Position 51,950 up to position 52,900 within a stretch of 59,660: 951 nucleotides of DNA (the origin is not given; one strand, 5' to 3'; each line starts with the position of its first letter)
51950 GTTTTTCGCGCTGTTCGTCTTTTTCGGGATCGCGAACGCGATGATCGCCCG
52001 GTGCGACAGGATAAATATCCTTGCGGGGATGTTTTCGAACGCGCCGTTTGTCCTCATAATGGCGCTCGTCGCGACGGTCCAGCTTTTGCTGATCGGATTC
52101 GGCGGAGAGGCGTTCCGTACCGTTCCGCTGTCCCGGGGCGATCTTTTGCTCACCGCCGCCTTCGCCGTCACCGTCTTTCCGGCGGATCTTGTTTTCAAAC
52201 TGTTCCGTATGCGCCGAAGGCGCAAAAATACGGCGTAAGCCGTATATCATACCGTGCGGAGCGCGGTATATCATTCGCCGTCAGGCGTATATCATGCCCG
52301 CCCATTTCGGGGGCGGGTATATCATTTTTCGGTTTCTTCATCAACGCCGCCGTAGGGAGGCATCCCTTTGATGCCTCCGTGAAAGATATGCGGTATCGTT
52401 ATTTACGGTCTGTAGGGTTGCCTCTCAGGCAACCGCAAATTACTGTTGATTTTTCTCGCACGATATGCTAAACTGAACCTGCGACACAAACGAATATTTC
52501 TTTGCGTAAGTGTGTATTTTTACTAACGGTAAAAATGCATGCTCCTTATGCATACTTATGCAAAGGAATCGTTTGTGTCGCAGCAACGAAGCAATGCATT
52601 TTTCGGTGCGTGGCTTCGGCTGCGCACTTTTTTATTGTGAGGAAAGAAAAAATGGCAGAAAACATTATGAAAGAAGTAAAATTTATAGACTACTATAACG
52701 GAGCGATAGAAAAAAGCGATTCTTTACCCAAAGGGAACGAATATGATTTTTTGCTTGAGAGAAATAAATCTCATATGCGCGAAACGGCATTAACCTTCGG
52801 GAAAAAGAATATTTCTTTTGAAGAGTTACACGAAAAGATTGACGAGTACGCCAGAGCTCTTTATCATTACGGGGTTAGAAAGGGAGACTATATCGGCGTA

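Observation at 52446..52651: Unclassified structured leader with switch-like alternative pairing in front of the AMP-ligase gene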

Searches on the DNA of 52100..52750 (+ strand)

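Call 4: search_rna_families(source=window, start=52300, end=52750, threshold=evalue, max_evalue=10, show_alignments=3)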
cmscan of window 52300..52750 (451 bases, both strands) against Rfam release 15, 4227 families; matches with E-value up to 10: 12.
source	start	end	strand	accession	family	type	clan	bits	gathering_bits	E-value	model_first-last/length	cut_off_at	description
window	52477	52586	+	RF04174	MIR4208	Gene; miRNA;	-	29.3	140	0.016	1-191/191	no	MIR4208 microRNA precursor family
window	52480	52584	+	RF04154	mir-1277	Gene; miRNA;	-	28.6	81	0.0025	1-78/78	no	mir-1277 microRNA precursor family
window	52478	52584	+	RF04133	MIR2646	Gene; miRNA;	-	25.4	245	0.0015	1-256/256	no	MIR2646 microRNA precursor family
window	52484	52578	+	RF03879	mir-2831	Gene; miRNA;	-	21.6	90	0.087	1-75/75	no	mir-2831 microRNA precursor family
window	52478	52584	-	RF04133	MIR2646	Gene; miRNA;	-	18.6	245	0.084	1-256/256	no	MIR2646 microRNA precursor family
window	52500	52567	+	RF03731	mir-7371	Gene; miRNA;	-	18.5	62.6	1.4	1-59/59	no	mir-7371 microRNA precursor family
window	52541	52636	+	RF02869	ncS025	Gene; sRNA;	-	18.1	46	0.76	1-85/85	no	Burkholderia sRNA 25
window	52562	52682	+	RF00225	IRES_Tobamo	Cis-reg; IRES;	-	18.1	50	2.5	1-151/151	no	Tobamovirus internal ribosome entry site (IRES)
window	52498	52564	+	RF00951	mir-1302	Gene; miRNA;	-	18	62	5.4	1-52/52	no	mir-1302 microRNA precursor family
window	52607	52685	+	RF02527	SSRC38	Gene; sRNA;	-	16.1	80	2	1-166/166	no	Streptococcus sRNA SSRC38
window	52598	52697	+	RF01858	RsaF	Gene; sRNA;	-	14.5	60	5.5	1-119/119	no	RNA Staph. aureus F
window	52300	52340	-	RF02288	TtnuCD11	Gene; snRNA; snoRNA; CD-box;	-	10.7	70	8.8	1-41/74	3'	Tetrahymena snoRNA TtnuCD11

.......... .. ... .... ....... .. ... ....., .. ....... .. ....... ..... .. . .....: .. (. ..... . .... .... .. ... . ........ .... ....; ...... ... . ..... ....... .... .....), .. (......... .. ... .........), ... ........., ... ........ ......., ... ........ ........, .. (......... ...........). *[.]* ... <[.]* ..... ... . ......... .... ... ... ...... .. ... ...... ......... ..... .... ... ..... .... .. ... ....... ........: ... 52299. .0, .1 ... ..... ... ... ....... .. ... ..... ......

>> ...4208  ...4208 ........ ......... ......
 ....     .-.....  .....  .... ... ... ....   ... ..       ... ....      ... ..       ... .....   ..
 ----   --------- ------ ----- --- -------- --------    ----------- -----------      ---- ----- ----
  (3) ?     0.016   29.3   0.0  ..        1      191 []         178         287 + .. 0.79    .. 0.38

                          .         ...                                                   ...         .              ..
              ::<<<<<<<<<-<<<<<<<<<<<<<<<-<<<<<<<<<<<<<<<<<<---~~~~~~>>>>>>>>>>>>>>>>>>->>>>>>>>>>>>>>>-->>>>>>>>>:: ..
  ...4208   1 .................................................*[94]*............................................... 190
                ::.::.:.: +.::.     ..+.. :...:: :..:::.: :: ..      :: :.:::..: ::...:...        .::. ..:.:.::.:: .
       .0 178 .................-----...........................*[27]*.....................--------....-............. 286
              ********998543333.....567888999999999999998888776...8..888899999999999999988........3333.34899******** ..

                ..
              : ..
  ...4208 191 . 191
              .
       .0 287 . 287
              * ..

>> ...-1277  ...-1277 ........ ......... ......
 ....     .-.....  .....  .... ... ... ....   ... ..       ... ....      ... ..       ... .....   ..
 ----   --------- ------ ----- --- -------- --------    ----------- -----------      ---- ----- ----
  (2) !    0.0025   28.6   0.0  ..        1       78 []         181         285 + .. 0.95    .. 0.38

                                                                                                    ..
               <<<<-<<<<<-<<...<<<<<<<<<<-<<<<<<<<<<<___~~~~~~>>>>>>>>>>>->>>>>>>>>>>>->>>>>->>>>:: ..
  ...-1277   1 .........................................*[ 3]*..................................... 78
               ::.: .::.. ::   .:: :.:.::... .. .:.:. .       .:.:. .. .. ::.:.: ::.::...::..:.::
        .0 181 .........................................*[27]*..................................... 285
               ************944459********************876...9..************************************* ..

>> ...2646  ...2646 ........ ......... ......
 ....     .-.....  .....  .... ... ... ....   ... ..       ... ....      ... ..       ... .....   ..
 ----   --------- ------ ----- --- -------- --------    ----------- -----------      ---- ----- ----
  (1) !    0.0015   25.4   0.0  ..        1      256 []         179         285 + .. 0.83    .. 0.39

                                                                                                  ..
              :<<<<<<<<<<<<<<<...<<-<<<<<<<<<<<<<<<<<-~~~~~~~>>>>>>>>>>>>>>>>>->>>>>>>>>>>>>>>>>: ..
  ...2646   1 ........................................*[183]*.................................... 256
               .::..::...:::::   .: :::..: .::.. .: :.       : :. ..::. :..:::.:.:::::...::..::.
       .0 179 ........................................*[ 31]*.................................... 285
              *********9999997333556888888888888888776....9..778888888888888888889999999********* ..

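Call 51: build_rna_model(alignment_id=A3, structure=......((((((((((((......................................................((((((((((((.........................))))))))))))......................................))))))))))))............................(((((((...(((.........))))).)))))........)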
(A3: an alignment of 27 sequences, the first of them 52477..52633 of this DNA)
Model R1 built from alignment A3 (27 sequences, 240 columns); structure: as given.
model positions 164; base pairs 34; branch points 1; effective number of sequences 2.48; information 0.59 bits per position. Calibrated on 0.2 Mb of random sequence (short: E-values are rough).
structure used (alignment columns):
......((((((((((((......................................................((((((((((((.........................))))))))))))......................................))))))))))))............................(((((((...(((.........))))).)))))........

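Call 52: search_with_rna_model(model_id=R1, sources=[window, L001, L002, L003, L005, L006, L007, L008, L009, L010, L011, L013, L014, L015, L017, L018, L020, L021, L022, L025, L028, L031, L034, L044, L048, L050, L053, L055, L057, L061, L067, L072, L073, L076, L077, L078, L082, L083], max_evalue=1, make_alignment=true)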
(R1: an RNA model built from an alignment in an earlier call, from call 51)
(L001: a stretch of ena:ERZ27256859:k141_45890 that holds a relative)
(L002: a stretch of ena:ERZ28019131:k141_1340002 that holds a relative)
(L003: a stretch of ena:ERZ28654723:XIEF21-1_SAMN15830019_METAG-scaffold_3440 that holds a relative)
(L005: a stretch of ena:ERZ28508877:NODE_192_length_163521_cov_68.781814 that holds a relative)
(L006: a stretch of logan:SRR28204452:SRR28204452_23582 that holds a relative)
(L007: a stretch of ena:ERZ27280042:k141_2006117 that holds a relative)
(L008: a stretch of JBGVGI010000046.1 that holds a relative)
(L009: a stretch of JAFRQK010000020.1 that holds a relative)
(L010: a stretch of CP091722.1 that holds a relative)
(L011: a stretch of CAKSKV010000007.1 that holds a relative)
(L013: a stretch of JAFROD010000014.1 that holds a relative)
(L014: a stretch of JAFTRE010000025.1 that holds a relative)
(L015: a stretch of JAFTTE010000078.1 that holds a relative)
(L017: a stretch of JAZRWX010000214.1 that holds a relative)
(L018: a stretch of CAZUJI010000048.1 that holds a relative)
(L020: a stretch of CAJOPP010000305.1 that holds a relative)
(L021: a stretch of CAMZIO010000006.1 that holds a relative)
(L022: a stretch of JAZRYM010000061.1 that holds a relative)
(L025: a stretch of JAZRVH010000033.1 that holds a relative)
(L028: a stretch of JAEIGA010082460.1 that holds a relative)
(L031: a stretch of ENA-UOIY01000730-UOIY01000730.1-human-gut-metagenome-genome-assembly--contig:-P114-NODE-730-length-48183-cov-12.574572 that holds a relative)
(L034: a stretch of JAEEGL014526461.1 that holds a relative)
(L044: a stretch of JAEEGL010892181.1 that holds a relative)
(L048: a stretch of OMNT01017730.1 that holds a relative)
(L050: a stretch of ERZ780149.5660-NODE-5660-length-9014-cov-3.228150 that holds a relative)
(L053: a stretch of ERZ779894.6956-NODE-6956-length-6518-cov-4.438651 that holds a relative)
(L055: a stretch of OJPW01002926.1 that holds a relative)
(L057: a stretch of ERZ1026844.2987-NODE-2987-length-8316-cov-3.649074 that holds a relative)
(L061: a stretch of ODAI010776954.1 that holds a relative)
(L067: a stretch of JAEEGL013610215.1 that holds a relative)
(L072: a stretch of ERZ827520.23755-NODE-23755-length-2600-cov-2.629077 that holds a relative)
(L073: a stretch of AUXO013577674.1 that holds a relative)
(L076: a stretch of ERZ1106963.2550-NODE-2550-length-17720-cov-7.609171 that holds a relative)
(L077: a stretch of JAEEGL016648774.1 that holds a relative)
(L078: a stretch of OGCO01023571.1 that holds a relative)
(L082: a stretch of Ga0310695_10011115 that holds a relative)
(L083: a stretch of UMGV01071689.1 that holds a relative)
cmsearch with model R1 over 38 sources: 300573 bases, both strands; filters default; matches with E-value up to 1: 67.
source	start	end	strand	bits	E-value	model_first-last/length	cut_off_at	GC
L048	263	432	+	154.4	2.1e-32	1-164/164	no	0.45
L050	1820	1989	+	153.6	3.3e-32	1-164/164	no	0.46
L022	2310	2470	-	153.4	3.7e-32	1-164/164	no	0.44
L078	431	600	+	152.7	5.3e-32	1-164/164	no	0.46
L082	2601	2760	-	151.6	9.4e-32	1-164/164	no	0.46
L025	7644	7803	-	151.2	1.1e-31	1-164/164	no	0.44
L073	296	455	+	149.1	3.4e-31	1-164/164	no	0.47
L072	475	644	-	148.8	4e-31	1-164/164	no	0.44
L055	2520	2689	+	148.4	4.9e-31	1-164/164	no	0.43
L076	3058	3227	-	147.6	7.3e-31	1-164/164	no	0.39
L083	2252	2421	-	147.6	7.3e-31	1-164/164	no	0.39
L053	1013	1182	+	145.1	2.7e-30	1-164/164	no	0.39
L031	6591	6760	-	145.1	2.8e-30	1-164/164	no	0.49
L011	1813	1979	+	144.8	3.2e-30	1-164/164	no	0.38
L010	512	678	-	144.2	4.4e-30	1-164/164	no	0.38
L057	5188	5354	-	144.2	4.4e-30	1-164/164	no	0.38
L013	3306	3472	+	141.8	1.5e-29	1-164/164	no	0.48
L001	2827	2982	+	141.2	2.1e-29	1-164/164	no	0.42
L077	4100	4258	-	139.5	5.1e-29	1-164/164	no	0.48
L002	2006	2165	+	139.2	6e-29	1-164/164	no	0.44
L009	1320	1479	+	139.2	6e-29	1-164/164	no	0.44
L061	9915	10075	+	137.3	1.6e-28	1-164/164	no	0.48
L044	2209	2366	-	136.7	2.2e-28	1-164/164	no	0.45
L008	3384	3549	+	134.5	6.9e-28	1-164/164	no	0.36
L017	3776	3947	-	132.2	2.3e-27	1-164/164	no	0.36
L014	7430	7587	+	129.5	9.2e-27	1-164/164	no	0.39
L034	294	450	+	128.4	1.7e-26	1-164/164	no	0.41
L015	3049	3219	+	128.3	1.7e-26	1-164/164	no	0.36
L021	1243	1406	+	124.8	1.1e-25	1-164/164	no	0.46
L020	1159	1327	+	123.5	2.1e-25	1-164/164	no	0.4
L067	1166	1345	-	123.4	2.3e-25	1-164/164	no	0.47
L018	385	552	-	118.1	3.6e-24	1-164/164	no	0.44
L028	1251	1461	+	83.2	2.9e-16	1-164/164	no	0.41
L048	192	381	-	41.1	9.9e-07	1-164/164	no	0.4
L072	526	716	+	41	1e-06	1-164/164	no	0.4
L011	1762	1928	-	38.8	3.3e-06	1-164/164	no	0.37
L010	563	730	+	37.5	6.7e-06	1-164/164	no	0.36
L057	5239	5406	+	37.5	6.7e-06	1-164/164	no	0.36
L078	359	549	-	35.6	1.7e-05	1-164/164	no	0.4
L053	971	1126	-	33.1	6.5e-05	1-164/164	no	0.37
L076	3114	3269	+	32.9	7.3e-05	1-164/164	no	0.36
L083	2308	2463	+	32.9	7.3e-05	1-164/164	no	0.36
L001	2786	2933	-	31.5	0.00015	1-164/164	no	0.37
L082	2650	2770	+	30.3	0.00029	1-164/164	no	0.41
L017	3829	3988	+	30.2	0.00029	1-164/164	no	0.32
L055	2503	2633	-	30.2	0.00029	1-164/164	no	0.42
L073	288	406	-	30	0.00033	1-164/164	no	0.43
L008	3356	3496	-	29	0.00054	1-164/164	no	0.35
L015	3041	3168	-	28.8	0.00063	1-164/164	no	0.31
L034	253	405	-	28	0.00095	1-164/164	no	0.33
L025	7694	7842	+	26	0.0026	1-164/164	no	0.38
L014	7422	7538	-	25.7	0.003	1-164/164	no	0.34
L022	2360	2515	+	24.6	0.0056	1-164/164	no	0.36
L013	3254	3422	-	24.4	0.0061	1-164/164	no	0.41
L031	6644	6757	+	24.4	0.0062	4-111/164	no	0.44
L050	1810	1939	-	23.1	0.012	1-164/164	no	0.42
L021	1239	1350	-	22.6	0.016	1-164/164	no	0.46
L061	9907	10025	-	21.1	0.035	1-164/164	no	0.45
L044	2258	2376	+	20.9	0.037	1-164/164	no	0.4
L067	1213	1355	+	20.8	0.039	1-164/164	no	0.43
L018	442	560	+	18.8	0.12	1-164/164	no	0.39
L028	1230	1409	-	16.2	0.44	1-164/164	no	0.33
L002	3780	3912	-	16.1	0.47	1-164/164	no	0.34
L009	3094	3226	-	16.1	0.47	1-164/164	no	0.34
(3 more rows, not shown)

Alignment A4: 67 matches aligned to the model, 413 columns, each read 5' to 3' on its own strand. Consensus structure (alignment columns), stored with it:
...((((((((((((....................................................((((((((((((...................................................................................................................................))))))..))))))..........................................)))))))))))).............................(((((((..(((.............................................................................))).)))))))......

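Call 56: search_with_rna_model(model_id=R1, sources=[window, L008, L009, L010, L011, L013, L014, L015, L017, L018, L020, L021, L022, L025, L028, L031, L034, L044, L048, L050, L053, L055, L061, L067, L072, L073, L076, L077, L078, L082], max_evalue=1e-10, make_alignment=true)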
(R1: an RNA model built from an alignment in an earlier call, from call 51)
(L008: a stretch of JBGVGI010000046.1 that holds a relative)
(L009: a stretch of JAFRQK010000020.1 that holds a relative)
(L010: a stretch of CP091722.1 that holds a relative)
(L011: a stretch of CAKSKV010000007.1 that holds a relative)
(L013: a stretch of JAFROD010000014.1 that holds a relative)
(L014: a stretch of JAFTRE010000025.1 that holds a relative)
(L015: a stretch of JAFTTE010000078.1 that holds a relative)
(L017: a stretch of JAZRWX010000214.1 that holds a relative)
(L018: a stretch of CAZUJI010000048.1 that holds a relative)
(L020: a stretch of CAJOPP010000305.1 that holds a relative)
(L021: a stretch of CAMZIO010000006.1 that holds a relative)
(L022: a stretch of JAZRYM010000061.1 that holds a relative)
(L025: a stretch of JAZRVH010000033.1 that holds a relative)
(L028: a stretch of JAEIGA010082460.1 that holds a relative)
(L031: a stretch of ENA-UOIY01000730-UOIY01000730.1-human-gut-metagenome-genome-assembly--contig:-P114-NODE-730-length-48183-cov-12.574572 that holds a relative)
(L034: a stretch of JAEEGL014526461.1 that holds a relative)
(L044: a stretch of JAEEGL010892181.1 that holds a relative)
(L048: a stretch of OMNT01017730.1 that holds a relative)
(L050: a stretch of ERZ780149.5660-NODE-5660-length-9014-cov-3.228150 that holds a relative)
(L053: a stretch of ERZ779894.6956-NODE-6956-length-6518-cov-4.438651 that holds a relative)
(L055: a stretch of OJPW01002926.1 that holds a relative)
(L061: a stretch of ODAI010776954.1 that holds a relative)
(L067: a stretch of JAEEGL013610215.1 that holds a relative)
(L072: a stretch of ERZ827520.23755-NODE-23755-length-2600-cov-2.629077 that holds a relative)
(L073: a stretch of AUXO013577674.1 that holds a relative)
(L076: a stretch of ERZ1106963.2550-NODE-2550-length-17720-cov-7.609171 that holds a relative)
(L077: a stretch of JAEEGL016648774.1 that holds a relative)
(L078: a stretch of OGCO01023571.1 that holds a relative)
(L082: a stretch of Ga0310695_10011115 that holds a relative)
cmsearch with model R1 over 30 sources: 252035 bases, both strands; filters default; matches with E-value up to 1e-10: 31.
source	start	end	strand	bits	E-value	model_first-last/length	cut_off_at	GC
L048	263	432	+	154.4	1.8e-32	1-164/164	no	0.45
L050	1820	1989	+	153.6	2.7e-32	1-164/164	no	0.46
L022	2310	2470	-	153.4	3.1e-32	1-164/164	no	0.44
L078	431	600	+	152.7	4.4e-32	1-164/164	no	0.46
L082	2601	2760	-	151.6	7.9e-32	1-164/164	no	0.46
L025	7644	7803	-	151.2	9.4e-32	1-164/164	no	0.44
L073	296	455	+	149.1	2.9e-31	1-164/164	no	0.47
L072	475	644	-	148.8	3.4e-31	1-164/164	no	0.44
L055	2520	2689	+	148.4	4.1e-31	1-164/164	no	0.43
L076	3058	3227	-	147.6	6.1e-31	1-164/164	no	0.39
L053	1013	1182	+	145.1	2.3e-30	1-164/164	no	0.39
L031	6591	6760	-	145.1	2.3e-30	1-164/164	no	0.49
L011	1813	1979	+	144.8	2.7e-30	1-164/164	no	0.38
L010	512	678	-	144.2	3.7e-30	1-164/164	no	0.38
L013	3306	3472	+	141.8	1.3e-29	1-164/164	no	0.48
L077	4100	4258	-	139.5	4.3e-29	1-164/164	no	0.48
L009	1320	1479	+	139.2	5.1e-29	1-164/164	no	0.44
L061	9915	10075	+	137.3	1.3e-28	1-164/164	no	0.48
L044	2209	2366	-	136.7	1.9e-28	1-164/164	no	0.45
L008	3384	3549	+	134.5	5.8e-28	1-164/164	no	0.36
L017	3776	3947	-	132.2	2e-27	1-164/164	no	0.36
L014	7430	7587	+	129.5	7.7e-27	1-164/164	no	0.39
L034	294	450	+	128.4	1.4e-26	1-164/164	no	0.41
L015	3049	3219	+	128.3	1.5e-26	1-164/164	no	0.36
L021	1243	1406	+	124.8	9.4e-26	1-164/164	no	0.46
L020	1159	1327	+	123.5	1.8e-25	1-164/164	no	0.4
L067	1166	1345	-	123.4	1.9e-25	1-164/164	no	0.47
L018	385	552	-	118.1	3.1e-24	1-164/164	no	0.44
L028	1251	1461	+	83.2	2.4e-16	1-164/164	no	0.41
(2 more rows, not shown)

Alignment A5: 31 matches aligned to the model, 332 columns, each read 5' to 3' on its own strand. Consensus structure (alignment columns), stored with it:
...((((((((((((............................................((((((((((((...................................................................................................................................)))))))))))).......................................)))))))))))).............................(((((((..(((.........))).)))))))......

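Call 71: search_with_rna_model(model_id=R1, source=window, filters=off, max_evalue=1, show_alignments=2)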
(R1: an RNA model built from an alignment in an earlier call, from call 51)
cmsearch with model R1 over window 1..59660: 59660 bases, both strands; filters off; matches with E-value up to 1: 4.
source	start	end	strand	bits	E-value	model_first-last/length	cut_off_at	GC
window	52478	52633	+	141.2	4.2e-30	1-164/164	no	0.42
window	37336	37473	-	54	2.4e-10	1-164/164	no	0.55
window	52382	52584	-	32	2.3e-05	1-164/164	no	0.4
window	37474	37550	-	20.6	0.0087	21-99/164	no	0.38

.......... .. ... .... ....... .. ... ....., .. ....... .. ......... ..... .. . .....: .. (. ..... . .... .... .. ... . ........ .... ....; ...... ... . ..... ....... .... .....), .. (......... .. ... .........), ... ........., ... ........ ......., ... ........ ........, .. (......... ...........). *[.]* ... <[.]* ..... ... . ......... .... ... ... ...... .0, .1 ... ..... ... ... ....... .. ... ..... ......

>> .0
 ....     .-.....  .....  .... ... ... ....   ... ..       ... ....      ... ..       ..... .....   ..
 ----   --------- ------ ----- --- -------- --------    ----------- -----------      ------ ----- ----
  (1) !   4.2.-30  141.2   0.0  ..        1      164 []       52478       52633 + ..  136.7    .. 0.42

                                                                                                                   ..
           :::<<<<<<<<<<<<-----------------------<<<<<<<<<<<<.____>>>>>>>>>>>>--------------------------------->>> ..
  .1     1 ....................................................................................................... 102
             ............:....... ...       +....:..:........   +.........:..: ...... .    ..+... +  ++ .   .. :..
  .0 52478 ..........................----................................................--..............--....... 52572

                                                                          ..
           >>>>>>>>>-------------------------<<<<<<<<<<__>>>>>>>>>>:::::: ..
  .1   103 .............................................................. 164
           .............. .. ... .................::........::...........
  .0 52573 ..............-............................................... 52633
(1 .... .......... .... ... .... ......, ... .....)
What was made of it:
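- On MITE / repeated palindromic element: There are only two diverged copies in 59.7 kb (call 71).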

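Call 80: search_rna_families(source=window, start=52100, end=52460, threshold=evalue, max_evalue=1, show_alignments=1)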
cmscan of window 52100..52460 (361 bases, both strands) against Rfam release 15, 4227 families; matches with E-value up to 1: 1.
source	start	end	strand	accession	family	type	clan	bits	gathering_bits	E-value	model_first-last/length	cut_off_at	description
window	52223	52297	-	RF01706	Gut-1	Gene; sRNA;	-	33.7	50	5.1e-05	1-77/77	no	Gut-1 RNA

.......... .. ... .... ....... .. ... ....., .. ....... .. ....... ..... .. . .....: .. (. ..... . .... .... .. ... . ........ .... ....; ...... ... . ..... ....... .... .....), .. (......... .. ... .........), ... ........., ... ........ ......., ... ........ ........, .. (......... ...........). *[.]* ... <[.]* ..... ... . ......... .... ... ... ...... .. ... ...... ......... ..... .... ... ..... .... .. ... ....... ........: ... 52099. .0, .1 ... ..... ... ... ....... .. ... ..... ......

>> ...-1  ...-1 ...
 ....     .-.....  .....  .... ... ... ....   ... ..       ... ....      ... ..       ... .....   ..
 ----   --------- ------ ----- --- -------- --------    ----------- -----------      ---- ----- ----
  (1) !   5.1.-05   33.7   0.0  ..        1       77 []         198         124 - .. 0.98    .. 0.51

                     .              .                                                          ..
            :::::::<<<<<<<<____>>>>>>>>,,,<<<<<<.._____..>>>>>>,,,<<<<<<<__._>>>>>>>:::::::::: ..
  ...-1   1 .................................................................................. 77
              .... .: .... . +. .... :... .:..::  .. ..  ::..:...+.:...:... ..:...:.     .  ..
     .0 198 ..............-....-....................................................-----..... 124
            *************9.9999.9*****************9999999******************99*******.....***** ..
